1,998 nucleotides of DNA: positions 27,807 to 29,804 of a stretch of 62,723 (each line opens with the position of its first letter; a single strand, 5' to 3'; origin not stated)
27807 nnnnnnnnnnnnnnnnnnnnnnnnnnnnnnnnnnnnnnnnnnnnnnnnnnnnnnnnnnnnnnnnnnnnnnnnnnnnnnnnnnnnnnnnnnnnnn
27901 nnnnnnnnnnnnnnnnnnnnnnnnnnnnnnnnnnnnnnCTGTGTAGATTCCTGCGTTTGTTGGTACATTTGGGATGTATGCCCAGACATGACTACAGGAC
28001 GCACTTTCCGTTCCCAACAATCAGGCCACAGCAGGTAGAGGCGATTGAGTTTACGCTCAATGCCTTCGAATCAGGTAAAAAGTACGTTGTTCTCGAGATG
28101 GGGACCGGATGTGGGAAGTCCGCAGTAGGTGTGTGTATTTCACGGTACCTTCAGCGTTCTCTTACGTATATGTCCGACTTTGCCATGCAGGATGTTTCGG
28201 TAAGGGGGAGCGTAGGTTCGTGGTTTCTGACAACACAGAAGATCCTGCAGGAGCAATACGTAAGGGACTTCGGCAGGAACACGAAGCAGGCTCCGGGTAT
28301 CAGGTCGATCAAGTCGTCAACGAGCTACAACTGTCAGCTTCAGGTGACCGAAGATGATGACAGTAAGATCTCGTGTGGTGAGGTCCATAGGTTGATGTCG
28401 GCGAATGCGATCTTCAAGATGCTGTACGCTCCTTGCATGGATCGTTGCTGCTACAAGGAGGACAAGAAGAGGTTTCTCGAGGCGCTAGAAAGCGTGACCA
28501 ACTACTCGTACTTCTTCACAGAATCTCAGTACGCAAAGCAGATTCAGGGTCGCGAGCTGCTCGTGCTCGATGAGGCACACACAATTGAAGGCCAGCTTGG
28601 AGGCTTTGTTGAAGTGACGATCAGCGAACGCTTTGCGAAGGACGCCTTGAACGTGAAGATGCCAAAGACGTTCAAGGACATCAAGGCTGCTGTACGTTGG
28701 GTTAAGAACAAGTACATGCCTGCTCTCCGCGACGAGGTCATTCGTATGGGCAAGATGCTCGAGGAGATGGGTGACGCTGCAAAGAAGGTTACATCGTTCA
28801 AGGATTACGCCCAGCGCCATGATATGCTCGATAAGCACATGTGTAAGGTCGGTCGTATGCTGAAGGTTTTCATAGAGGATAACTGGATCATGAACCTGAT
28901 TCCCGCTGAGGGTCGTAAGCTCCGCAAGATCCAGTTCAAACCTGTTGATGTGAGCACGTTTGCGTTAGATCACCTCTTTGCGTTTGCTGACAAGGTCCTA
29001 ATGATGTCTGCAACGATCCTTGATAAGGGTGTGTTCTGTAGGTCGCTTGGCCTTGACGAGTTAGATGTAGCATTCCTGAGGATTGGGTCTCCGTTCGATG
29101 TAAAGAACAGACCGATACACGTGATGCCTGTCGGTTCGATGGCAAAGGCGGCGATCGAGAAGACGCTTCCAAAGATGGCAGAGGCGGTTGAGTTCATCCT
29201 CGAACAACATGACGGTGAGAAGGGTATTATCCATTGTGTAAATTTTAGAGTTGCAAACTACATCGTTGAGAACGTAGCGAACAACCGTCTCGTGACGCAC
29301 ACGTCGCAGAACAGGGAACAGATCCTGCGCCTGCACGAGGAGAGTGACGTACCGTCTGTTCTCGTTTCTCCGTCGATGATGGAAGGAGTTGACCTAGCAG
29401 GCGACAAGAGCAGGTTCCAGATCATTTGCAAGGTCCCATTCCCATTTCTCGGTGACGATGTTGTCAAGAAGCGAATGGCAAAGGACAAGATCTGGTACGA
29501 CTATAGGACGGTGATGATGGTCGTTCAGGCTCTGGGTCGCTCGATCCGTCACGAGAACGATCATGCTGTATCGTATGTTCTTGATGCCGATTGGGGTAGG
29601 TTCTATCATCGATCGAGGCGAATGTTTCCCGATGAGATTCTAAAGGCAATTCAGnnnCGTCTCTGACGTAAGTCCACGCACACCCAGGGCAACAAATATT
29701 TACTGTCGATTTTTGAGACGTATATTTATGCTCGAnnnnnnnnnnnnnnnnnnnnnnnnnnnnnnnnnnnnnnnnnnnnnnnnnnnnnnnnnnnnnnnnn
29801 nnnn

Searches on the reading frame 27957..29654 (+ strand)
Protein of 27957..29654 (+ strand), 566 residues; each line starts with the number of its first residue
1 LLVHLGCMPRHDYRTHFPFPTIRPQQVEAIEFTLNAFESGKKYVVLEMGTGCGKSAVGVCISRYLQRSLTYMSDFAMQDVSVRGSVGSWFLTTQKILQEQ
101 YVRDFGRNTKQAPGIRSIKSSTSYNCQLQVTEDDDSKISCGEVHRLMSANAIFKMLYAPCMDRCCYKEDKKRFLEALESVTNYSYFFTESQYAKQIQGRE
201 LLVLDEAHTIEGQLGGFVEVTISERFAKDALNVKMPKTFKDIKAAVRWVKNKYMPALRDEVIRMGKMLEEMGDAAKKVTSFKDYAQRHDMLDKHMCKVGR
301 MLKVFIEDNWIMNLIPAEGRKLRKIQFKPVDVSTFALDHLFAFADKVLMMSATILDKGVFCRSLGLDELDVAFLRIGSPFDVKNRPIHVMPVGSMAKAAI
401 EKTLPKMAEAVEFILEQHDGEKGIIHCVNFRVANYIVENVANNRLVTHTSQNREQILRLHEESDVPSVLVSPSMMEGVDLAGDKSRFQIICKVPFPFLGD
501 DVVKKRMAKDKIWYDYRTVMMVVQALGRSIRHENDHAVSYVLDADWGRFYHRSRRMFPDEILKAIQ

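Call 3: search_protein_families(library=pfam, proteins=[window:27957-29654:+], max_evalue=1)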
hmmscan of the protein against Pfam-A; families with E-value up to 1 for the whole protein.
window:27957-29654:+ (566 aa): 5 families
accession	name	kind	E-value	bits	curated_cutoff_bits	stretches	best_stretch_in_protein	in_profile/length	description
PF13307.12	Helicase_C_2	-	2.4e-18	67.2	25.3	1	436-544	29-152/170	Helicase C-terminal domain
PF04851.21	ResIII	-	2e-09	38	22.5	1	21-213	3-140/164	Type III restriction enzyme, res subunit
PF00270.35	DEAD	-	0.00034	20.8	26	1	24-217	2-134/167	DEAD/DEAH box helicase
PF10294.15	Methyltransf_16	-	0.12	12.6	21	1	39-75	44-78/174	Lysine methyltransferase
PF02617.22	ClpS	-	0.12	12.6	23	0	515-545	14-44/80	ATP-dependent Clp protease adaptor protein ClpS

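Call 4: search_protein_families(library=phrogs, proteins=[window:27957-29654:+], max_evalue=0.01)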
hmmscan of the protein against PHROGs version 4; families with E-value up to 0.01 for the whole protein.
window:27957-29654:+ (566 aa): 3 families
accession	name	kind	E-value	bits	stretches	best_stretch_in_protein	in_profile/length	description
phrog_2488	-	DNA, RNA and nucleotide metabolism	1e-110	372.2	1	13-565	10-576/579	DNA helicase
phrog_16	-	DNA, RNA and nucleotide metabolism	7.4e-08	32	1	20-212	271-390/986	DNA helicase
phrog_34539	-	unknown function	0.0017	18.6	1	264-311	192-241/278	-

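Call 20: search_dna_similar(query=window:27957-29654:+, collection=phages, mode=protein, max_rows=15, max_evalue=1e-10)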
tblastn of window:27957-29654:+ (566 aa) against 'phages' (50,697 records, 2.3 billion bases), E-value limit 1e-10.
Records with a match: 497; places in all: 503; records where one place covers at least 80% of the query: 164.
Best place of each record, by identity: <60% 497.
By first word of the organism name: Salmonella 165; Vibrio 77; Klebsiella 44; Rhizobium 31; Escherichia 31; Halorubrum 29; Dickeya 19; Prevotella 15; Serratia 10; Haloarcula 9; and 26 more.
By host as written in the record: - 107; Salmonella enterica 26; Salmonella enterica subsp. enterica serovar Enteritidis PT1 21; Klebsiella pneumoniae 19; Halorubrum sp. 16; Prevotella sp. 15; Salmonella enterica subsp. enterica serovar Typhimurium 14; Dickeya solani 11; and 146 more.
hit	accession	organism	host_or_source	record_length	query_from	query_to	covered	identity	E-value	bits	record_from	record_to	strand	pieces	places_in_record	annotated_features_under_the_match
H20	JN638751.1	Bacillus phage G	Bacillus megaterium str. ATCC 43725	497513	15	566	98%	30.7%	3e-65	237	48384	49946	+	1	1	73: gp73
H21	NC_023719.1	Bacillus phage G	Bacillus megaterium str. ATCC 43725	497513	15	566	98%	30.7%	3e-65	237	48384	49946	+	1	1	73: DNA helicase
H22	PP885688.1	Tunturiibacter phage Tunturi_5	Tunturiibacter psychrotolerans X4BP1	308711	14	566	98%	30.2%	2e-74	264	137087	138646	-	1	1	DNA helicase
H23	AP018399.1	Xanthomonas phage XacN1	Xanthomonas citri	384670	5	558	98%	28.4%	6e-58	215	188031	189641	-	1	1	ATP-dependent helicase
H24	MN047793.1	Xanthomonas phage Xoo-sp13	Xanthomonas oryzae pv. oryzae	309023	5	558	98%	28.1%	1e-61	226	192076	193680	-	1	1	ATP-dependent helicase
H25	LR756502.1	uncultured phage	metagenomic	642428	23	565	96%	28.6%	9e-68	244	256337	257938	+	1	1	record has no annotation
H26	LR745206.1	uncultured phage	metagenomic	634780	23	566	96%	28.5%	8e-70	250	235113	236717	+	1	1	record has no annotation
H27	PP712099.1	Pseudoalteromonas phage vB_Psh_XG4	Pseudoalteromonas shioyasakiensis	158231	16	564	97%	28.0%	5e-44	174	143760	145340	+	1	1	record has no annotation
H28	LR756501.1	uncultured phage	metagenomic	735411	5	566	99%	27.1%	1e-62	229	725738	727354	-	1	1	record has no annotation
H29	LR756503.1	uncultured phage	metagenomic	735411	5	566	99%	27.1%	1e-62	229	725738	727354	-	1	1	record has no annotation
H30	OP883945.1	Stenotrophomonas phage CM1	Stenotrophomonas maltophilia SRM01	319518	5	558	98%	27.4%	1e-51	196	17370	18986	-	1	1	record has no annotation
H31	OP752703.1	Stenotrophomonas phage RAS14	Stenotrophomonas maltophilia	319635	5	558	98%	27.4%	1e-51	196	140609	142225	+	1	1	hypothetical protein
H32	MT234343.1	Agrobacterium phage OLIVR6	Rhizogenic Agrobacterium biovar 1 ...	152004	17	566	97%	27.6%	2e-49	190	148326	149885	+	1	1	ATP-dependent helicase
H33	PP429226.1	Rhizobium phage LG08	Agrobacterium radiobacter PL13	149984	17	566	97%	27.6%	2e-49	190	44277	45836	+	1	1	DNA helicase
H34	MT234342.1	Agrobacterium phage OLIVR5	Rhizogenic Agrobacterium biovar 1 ...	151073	17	566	97%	27.6%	2e-49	190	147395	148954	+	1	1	ATP-dependent helicase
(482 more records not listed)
